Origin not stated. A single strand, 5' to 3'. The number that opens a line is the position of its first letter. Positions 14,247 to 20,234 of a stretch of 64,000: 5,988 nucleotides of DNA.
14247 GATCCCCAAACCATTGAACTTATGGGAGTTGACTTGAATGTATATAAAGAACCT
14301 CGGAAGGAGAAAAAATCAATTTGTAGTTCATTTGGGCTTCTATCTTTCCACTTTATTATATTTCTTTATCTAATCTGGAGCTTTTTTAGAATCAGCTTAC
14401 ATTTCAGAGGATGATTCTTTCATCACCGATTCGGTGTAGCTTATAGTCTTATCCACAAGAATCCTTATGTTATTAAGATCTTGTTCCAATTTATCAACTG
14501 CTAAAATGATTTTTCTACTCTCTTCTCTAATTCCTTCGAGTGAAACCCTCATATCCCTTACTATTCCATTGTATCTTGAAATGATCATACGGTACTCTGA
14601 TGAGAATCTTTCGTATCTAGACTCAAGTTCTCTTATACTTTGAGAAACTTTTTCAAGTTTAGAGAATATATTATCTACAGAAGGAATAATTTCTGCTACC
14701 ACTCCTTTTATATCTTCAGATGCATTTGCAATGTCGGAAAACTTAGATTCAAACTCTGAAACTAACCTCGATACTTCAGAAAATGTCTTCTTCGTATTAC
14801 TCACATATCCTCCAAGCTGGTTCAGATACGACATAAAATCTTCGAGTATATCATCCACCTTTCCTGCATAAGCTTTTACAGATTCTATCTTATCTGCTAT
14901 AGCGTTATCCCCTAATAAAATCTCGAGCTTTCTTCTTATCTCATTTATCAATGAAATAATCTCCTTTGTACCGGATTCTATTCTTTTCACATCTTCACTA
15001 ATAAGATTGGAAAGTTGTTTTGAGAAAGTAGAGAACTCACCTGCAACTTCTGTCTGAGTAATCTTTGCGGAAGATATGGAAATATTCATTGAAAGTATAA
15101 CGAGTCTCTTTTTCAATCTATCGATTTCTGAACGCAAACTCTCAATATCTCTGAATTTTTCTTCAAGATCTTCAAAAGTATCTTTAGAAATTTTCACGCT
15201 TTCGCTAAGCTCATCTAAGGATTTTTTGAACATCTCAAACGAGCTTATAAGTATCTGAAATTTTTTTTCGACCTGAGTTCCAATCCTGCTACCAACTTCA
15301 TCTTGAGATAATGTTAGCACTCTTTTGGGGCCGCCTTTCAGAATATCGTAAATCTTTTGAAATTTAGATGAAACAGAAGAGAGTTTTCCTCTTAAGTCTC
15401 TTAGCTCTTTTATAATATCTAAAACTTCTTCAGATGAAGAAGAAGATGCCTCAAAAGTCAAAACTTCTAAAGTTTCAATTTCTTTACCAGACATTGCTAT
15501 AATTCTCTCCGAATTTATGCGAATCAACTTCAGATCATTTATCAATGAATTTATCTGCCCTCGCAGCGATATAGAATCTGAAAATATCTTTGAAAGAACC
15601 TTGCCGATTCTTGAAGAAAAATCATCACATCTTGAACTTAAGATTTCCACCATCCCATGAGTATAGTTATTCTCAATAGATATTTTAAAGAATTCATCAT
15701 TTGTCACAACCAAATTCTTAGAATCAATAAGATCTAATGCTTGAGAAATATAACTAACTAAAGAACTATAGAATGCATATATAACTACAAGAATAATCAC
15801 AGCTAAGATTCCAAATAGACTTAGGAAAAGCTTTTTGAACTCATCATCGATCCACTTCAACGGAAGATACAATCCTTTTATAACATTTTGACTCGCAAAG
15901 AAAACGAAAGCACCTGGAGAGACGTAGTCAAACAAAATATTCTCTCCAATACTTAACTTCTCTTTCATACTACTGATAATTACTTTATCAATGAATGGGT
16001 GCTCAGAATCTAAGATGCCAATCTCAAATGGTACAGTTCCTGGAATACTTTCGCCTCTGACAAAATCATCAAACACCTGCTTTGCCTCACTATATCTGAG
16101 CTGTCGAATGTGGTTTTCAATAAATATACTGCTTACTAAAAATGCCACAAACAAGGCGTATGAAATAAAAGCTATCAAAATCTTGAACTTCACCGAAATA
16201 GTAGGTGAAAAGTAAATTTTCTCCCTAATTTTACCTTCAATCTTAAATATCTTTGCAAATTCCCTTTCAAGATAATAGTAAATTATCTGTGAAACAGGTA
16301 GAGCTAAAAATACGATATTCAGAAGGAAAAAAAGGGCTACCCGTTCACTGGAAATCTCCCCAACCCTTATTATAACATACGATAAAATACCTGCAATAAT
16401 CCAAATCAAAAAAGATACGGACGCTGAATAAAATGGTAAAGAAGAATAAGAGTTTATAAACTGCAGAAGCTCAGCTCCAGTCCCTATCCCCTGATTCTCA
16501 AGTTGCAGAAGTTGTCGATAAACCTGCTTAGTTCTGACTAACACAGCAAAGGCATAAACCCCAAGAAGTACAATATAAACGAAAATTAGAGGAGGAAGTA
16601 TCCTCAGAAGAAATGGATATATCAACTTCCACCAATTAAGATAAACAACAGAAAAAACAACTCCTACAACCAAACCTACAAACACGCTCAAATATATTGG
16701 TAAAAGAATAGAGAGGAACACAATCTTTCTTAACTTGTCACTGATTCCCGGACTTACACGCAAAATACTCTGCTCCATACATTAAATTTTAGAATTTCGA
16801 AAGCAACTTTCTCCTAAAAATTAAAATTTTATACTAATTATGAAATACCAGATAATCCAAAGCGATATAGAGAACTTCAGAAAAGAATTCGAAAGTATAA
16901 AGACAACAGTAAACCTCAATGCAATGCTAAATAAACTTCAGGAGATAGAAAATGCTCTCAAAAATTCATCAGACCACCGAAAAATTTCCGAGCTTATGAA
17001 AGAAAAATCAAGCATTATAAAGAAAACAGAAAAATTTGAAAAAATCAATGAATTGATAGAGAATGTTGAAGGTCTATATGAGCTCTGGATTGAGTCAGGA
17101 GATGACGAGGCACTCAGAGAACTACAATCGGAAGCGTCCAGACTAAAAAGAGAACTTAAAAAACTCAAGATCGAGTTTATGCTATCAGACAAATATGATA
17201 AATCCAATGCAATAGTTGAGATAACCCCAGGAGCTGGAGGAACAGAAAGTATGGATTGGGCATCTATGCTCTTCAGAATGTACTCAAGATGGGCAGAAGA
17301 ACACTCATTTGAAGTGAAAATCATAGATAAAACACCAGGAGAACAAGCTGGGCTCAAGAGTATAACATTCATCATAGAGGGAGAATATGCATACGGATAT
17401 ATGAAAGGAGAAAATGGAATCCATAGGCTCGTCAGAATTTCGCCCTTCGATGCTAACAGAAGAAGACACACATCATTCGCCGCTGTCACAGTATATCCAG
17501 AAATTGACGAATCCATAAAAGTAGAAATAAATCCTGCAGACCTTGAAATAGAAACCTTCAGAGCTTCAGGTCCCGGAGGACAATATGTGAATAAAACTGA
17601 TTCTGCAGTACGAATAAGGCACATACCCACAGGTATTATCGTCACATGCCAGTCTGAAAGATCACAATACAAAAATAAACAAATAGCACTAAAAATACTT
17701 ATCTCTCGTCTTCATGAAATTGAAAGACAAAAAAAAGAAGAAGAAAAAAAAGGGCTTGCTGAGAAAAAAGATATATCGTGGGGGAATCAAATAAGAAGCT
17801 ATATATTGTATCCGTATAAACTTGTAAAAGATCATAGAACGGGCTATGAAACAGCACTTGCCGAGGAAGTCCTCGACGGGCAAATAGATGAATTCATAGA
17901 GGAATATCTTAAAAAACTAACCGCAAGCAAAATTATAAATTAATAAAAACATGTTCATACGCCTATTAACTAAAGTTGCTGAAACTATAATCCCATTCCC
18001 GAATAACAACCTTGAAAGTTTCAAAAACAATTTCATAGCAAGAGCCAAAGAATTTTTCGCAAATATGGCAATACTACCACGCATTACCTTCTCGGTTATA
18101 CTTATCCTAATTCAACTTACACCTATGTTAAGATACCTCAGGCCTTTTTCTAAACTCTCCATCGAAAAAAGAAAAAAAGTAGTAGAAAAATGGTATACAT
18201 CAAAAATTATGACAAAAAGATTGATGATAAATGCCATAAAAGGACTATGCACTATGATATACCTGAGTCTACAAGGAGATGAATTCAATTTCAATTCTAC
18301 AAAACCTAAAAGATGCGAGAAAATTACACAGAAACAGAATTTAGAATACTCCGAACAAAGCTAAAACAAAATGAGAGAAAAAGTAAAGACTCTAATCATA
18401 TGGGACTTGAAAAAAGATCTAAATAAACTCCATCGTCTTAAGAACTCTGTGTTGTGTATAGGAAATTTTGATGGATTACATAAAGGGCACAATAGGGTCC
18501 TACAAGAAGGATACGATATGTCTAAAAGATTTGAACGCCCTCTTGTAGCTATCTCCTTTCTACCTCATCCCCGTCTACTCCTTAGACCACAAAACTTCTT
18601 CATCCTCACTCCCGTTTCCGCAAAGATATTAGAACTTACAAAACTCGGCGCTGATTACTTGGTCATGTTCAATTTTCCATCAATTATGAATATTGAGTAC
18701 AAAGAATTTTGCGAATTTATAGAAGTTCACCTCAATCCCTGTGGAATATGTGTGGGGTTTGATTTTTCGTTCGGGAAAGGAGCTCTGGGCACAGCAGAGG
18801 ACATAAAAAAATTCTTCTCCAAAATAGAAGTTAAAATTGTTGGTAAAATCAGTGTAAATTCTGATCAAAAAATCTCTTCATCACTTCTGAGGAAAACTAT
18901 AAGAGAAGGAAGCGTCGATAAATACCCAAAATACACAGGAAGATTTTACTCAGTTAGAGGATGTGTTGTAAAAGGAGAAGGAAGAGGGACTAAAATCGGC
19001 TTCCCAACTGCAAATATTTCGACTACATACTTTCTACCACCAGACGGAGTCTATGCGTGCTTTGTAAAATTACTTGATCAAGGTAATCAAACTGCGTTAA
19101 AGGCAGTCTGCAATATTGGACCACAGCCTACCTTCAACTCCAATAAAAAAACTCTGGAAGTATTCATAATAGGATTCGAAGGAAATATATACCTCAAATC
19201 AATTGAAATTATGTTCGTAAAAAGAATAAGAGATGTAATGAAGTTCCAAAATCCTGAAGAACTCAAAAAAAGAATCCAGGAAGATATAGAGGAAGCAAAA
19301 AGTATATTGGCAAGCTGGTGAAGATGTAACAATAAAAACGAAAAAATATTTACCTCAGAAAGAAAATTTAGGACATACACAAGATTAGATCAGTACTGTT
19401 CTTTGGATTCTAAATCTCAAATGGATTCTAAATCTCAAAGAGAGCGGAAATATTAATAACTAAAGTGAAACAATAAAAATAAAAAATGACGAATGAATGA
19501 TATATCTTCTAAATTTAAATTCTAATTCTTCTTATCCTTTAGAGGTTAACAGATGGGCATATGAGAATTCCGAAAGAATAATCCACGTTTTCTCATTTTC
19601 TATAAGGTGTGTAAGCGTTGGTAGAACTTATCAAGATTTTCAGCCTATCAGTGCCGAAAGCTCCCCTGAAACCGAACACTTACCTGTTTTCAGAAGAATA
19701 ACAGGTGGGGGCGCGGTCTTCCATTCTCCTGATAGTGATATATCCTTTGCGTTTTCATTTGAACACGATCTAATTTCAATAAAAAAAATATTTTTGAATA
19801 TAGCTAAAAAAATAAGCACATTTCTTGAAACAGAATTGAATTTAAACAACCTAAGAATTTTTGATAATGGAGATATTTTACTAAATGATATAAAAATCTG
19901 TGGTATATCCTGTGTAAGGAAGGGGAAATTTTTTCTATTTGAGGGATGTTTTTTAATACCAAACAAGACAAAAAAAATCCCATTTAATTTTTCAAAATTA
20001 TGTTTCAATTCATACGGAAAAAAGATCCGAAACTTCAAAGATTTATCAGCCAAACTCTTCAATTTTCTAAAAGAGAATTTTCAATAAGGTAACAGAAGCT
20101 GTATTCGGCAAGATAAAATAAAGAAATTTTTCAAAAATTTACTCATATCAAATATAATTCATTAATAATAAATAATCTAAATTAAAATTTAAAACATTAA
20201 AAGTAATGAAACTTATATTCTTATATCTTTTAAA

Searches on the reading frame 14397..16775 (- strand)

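Call 27: search_protein_families(library=pfam, proteins=[window:14397-16775:-], max_evalue=0.00001)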
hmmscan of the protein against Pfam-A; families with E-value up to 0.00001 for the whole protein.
window:14397-16775:- (792 aa): 2 families
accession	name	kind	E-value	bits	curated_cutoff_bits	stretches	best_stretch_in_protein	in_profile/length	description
PF04108.17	ATG17_like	-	9.6e-08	32.3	43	1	527-782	51-292/355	Autophagy protein ATG17-like domain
PF05478.16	Prominin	-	8.8e-06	24.5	34.3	0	502-732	192-419/799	Prominin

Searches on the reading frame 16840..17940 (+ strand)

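Call 27: search_protein_families(library=pfam, proteins=[window:16840-17940:+], max_evalue=0.00001)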
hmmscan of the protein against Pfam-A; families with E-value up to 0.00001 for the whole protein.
window:16840-17940:+ (367 aa): 2 families
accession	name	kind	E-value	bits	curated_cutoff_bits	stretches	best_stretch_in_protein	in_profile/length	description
PF03462.23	PCRF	-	1.9e-56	191.4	24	1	31-216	3-194/194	PCRF domain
PF00472.26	RF-1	-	5.6e-41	139.6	35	1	225-333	2-116/116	RF-1 domain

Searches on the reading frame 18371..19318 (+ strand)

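Call 27: search_protein_families(library=pfam, proteins=[window:18371-19318:+], max_evalue=0.00001)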
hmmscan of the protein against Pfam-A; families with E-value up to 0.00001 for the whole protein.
window:18371-19318:+ (316 aa): 2 families
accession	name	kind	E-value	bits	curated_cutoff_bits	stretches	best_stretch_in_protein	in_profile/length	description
PF01687.23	Flavokinase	-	1.7e-38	132.1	19.6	1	190-313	2-124/124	Riboflavin kinase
PF06574.18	FAD_syn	-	2e-30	106.1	27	1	23-171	5-157/158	FAD synthetase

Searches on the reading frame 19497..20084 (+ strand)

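Call 27: search_protein_families(library=pfam, proteins=[window:19497-20084:+], max_evalue=0.00001)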
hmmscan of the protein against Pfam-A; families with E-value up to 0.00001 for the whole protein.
window:19497-20084:+ (196 aa): 1 family
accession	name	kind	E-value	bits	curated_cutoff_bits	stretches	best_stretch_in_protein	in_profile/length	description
PF21948.1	LplA-B_cat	-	6e-13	49.6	27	1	23-158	19-150/200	Lipoyl protein ligase A/B catalytic domain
